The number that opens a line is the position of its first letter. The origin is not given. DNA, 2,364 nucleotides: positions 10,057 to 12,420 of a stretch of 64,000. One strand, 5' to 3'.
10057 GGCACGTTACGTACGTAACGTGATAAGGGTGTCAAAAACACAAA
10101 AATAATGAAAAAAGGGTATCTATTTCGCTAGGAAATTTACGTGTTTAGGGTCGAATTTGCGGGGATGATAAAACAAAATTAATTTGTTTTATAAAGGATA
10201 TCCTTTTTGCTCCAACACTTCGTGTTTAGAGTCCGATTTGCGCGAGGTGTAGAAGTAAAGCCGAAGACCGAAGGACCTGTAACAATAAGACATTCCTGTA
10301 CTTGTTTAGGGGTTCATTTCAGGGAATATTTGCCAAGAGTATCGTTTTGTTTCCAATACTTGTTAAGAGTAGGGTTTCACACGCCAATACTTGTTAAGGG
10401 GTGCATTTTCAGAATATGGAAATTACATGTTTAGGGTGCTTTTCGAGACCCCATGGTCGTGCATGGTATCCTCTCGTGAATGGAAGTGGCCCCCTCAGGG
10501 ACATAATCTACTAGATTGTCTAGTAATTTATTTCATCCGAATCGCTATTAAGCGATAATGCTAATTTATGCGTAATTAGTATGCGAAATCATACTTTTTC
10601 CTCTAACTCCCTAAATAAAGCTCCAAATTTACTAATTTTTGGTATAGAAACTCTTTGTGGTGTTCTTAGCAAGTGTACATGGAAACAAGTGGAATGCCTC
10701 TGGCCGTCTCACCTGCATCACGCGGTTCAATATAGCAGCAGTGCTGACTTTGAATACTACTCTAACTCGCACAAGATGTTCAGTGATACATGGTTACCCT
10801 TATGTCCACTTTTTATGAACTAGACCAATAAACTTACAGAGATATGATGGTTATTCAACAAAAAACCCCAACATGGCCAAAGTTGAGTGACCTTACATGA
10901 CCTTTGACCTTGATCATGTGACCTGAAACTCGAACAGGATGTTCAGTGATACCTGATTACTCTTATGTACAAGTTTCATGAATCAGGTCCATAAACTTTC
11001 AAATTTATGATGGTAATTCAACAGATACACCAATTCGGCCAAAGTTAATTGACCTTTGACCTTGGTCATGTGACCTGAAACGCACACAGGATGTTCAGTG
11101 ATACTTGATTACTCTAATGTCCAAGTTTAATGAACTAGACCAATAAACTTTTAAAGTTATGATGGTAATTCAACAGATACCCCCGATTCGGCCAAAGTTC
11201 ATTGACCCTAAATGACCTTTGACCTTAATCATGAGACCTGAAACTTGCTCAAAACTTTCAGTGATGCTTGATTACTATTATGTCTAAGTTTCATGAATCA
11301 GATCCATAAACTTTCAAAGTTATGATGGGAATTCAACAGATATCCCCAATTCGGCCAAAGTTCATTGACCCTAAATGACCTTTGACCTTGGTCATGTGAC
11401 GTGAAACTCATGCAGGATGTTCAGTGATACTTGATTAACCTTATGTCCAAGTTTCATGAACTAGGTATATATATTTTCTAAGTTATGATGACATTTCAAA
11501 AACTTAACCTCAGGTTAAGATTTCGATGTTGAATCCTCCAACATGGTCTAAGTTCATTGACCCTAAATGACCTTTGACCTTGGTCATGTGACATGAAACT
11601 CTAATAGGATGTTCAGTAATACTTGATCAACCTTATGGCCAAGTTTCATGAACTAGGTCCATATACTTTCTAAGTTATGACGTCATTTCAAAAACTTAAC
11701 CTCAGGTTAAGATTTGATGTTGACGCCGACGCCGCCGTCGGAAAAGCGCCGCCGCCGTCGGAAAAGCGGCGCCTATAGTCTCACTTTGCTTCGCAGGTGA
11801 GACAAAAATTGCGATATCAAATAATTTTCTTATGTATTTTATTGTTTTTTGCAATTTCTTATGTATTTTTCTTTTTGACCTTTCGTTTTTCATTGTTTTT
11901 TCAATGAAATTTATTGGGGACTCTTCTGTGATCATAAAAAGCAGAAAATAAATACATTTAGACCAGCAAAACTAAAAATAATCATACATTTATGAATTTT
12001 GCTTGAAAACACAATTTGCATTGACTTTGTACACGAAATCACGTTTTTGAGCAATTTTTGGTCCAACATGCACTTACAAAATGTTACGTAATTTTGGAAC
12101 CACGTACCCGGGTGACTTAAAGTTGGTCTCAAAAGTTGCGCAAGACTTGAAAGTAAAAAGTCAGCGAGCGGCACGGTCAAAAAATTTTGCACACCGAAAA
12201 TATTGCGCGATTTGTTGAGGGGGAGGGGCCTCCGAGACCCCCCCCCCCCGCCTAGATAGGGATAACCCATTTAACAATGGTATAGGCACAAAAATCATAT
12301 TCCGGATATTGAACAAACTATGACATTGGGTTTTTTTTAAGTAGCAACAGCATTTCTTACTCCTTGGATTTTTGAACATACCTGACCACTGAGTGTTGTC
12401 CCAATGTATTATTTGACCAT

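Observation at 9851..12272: Three-level nested transposon insertion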

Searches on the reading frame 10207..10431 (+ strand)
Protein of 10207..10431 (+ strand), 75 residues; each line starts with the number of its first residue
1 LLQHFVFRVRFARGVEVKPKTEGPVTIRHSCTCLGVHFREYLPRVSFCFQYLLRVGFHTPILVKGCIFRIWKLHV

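Call 61: find_homologous_proteins(query=window:10207-10431:+, max_evalue=0.01)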
Query window:10207-10431:+: no candidate shares three 5-residue words with the query. No homologue found.

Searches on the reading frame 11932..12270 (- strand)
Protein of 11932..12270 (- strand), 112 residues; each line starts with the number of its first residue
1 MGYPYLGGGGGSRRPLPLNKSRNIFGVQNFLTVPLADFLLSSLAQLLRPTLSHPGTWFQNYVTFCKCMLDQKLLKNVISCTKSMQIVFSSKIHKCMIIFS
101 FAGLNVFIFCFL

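Call 50: find_homologous_proteins(query=window:11932-12270:-, max_evalue=0.001)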
Query window:11932-12270:- (112 aa): 6 proteins with E <= 0.001 among 10 candidates.
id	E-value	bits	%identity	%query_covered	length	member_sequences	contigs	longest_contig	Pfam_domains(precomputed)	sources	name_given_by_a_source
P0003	3.7e-31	126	62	81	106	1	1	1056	-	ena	-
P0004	1.9e-17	82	39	94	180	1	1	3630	-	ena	-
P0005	4.2e-16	77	52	87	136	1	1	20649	-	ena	-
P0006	1.0e-13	70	48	74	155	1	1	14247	-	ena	-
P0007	6.8e-11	60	43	81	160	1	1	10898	-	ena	-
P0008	1.3e-6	47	51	57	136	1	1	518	-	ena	-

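Call 51: find_encoding_contigs(protein=P0003, max_places=3, flank=3000)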
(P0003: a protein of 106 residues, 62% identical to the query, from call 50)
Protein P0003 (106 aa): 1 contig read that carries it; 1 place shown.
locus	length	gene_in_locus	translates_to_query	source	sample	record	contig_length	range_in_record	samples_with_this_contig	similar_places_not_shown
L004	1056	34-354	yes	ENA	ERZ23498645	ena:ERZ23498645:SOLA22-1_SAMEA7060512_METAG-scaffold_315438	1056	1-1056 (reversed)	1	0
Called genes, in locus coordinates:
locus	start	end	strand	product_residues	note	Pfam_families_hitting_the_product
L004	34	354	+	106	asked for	-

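Call 52: find_encoding_contigs(protein=P0005, max_places=3, flank=5000)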
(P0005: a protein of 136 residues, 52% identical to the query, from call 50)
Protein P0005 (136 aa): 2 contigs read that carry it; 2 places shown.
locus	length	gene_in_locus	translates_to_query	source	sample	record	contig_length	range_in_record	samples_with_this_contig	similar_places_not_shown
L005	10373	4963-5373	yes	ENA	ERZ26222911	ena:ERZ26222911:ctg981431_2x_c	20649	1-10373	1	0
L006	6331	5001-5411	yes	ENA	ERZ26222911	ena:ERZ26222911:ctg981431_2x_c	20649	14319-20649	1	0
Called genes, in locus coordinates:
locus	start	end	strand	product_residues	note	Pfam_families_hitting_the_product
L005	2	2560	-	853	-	?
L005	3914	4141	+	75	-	-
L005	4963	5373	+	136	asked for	-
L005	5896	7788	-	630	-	-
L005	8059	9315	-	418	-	-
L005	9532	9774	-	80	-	-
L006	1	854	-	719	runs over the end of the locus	-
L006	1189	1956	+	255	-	-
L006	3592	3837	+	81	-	-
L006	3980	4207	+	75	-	-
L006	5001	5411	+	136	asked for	-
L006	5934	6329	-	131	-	?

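Call 53: find_encoding_contigs(protein=P0006, max_places=3, flank=5000)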
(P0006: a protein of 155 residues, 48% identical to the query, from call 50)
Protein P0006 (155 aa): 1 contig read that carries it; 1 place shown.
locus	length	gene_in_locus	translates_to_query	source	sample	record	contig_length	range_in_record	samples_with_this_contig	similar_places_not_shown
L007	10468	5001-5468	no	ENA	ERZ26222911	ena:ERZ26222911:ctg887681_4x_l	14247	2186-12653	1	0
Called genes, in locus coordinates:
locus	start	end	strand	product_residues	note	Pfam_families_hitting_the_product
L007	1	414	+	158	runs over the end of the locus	-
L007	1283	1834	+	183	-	-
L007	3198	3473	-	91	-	-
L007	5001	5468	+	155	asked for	-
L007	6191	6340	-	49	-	-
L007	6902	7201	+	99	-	-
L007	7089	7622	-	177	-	-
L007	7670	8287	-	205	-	-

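Call 54: find_encoding_contigs(protein=P0007, max_places=3, flank=5000)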
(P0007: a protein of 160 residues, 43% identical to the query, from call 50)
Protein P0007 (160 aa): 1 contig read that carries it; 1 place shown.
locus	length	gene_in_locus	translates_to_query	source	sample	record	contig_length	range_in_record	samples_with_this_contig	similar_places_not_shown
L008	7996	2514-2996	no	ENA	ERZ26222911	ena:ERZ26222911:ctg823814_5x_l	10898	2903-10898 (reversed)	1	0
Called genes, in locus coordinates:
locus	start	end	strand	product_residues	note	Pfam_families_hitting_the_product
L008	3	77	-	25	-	?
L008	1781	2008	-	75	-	-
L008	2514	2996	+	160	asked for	-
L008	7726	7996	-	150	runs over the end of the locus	-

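Call 55: find_encoding_contigs(protein=P0004, max_places=3, flank=3000)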
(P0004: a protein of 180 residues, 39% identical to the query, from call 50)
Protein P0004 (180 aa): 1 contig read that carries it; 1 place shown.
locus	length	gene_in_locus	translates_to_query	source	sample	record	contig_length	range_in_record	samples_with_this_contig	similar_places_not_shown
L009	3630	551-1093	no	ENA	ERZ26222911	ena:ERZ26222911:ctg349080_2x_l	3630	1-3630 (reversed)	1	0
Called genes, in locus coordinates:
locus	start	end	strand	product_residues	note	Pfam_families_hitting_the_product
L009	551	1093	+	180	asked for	-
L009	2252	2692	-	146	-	-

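Call 63: search_protein_families(library=pfam, proteins=[L005:5-2560:-, L005:5899-7788:-, L005:8062-9315:-], max_evalue=0.001)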
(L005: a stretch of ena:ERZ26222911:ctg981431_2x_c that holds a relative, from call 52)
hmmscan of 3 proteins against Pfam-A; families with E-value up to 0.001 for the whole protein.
L005:5-2560:- (852 aa): 15 families
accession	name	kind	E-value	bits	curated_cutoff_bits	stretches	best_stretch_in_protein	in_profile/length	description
PF13465.12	zf-H2C2_2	-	1.6e-213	679.9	40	24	778-803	1-26/26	Zinc-finger double domain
PF00096.32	zf-C2H2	-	5.4e-129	414.1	25.2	17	494-516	1-23/23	Zinc finger, C2H2 type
PF13894.12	zf-C2H2_4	-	1.3e-91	293.2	27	4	494-516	1-23/24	C2H2-type zinc finger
PF12171.14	zf-C2H2_jaz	-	5.2e-33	113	22.6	0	707-727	2-22/27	Zinc-finger double-stranded RNA-binding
PF13912.12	zf-C2H2_6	-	4.7e-30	103.3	25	1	155-177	2-24/27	C2H2-type zinc finger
PF22995.2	C2CH-3rd_BIRD-IDD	-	7.8e-29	99.5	27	1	126-148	1-23/25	BIRD-IDD transcription factor, third C2HC zinc finger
PF23561.1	zf-C2H2_15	-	2.3e-23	82.3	27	0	101-125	6-30/30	C2H2 zinc finger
PF18439.7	zf_UBZ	-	4.7e-18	65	25.6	0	577-596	2-20/32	Ubiquitin-Binding Zinc Finger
PF12874.13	zf-met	-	4.6e-16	59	21.2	0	325-344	1-20/25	Zinc-finger of C2H2 type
PF09723.15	Zn_ribbon_8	-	7.8e-11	42.2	34.4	0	269-305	6-36/41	Zinc ribbon domain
PF23611.1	zf-C2H2_16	-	2.9e-09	37.1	27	0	794-817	3-26/26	C2H2 zinc finger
PF13913.12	zf-C2HC_2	-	8.9e-08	32.1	27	0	765-785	4-23/25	zinc-finger of a C2HC-type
PF21816.3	Zap1_zf1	-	2.1e-06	27.8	27.2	0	554-568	7-21/27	Zap1, C2H2 zinc finger 1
PF24679.1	Nodulin_C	-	3.8e-05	24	26.5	0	463-478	57-72/88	Nodulin C-terminal domain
PF16622.11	zf-C2H2_11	-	0.00042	20.3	27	0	213-234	5-26/29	zinc-finger C2H2-type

L005:5899-7788:- (630 aa): 15 families
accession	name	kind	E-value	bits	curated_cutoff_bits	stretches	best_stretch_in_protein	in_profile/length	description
PF13465.12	zf-H2C2_2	-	8.8e-139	444.7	40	16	365-390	1-26/26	Zinc-finger double domain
PF00096.32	zf-C2H2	-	3.9e-86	279.2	25.2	12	81-103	1-23/23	Zinc finger, C2H2 type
PF13894.12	zf-C2H2_4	-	1.5e-59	193.5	27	2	81-103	1-23/24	C2H2-type zinc finger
PF23561.1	zf-C2H2_15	-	3.2e-26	91.4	27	1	465-489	6-30/30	C2H2 zinc finger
PF12171.14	zf-C2H2_jaz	-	2.5e-19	69.4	22.6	0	294-314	2-22/27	Zinc-finger double-stranded RNA-binding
PF13912.12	zf-C2H2_6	-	7.1e-17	61.4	25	0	294-317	2-25/27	C2H2-type zinc finger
PF23611.1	zf-C2H2_16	-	2.8e-14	53.1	27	0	381-404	3-26/26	C2H2 zinc finger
PF18439.7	zf_UBZ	-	5.8e-12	45.5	25.6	0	53-69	3-18/32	Ubiquitin-Binding Zinc Finger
PF12874.13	zf-met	-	2.4e-11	44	21.2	0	166-185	2-21/25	Zinc-finger of C2H2 type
PF13913.12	zf-C2HC_2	-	1.2e-08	34.9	27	0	353-372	5-23/25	zinc-finger of a C2HC-type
PF22995.2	C2CH-3rd_BIRD-IDD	-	1.9e-08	34.2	27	0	192-202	1-11/25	BIRD-IDD transcription factor, third C2HC zinc finger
PF21816.3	Zap1_zf1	-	1.2e-06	28.6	27.2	0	141-155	7-21/27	Zap1, C2H2 zinc finger 1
PF09723.15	Zn_ribbon_8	-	7.7e-06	26.3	34.4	0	109-144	6-34/41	Zinc ribbon domain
PF24679.1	Nodulin_C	-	1.9e-05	25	26.5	0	293-320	59-86/88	Nodulin C-terminal domain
PF15909.11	zf-C2H2_8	-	3.3e-05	24.6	30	0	494-550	41-98/98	C2H2-type zinc ribbon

L005:8062-9315:- (418 aa): 4 families
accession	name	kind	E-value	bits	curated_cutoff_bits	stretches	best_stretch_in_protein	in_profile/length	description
PF13465.12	zf-H2C2_2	-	1.8e-23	81.9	40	2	377-401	2-26/26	Zinc-finger double domain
PF00096.32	zf-C2H2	-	1e-14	54.4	25.2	3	362-384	1-23/23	Zinc finger, C2H2 type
PF13894.12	zf-C2H2_4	-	2.1e-10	40.8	27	0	362-384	1-23/24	C2H2-type zinc finger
PF22995.2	C2CH-3rd_BIRD-IDD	-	1.5e-06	28.2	27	0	307-327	1-21/25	BIRD-IDD transcription factor, third C2HC zinc finger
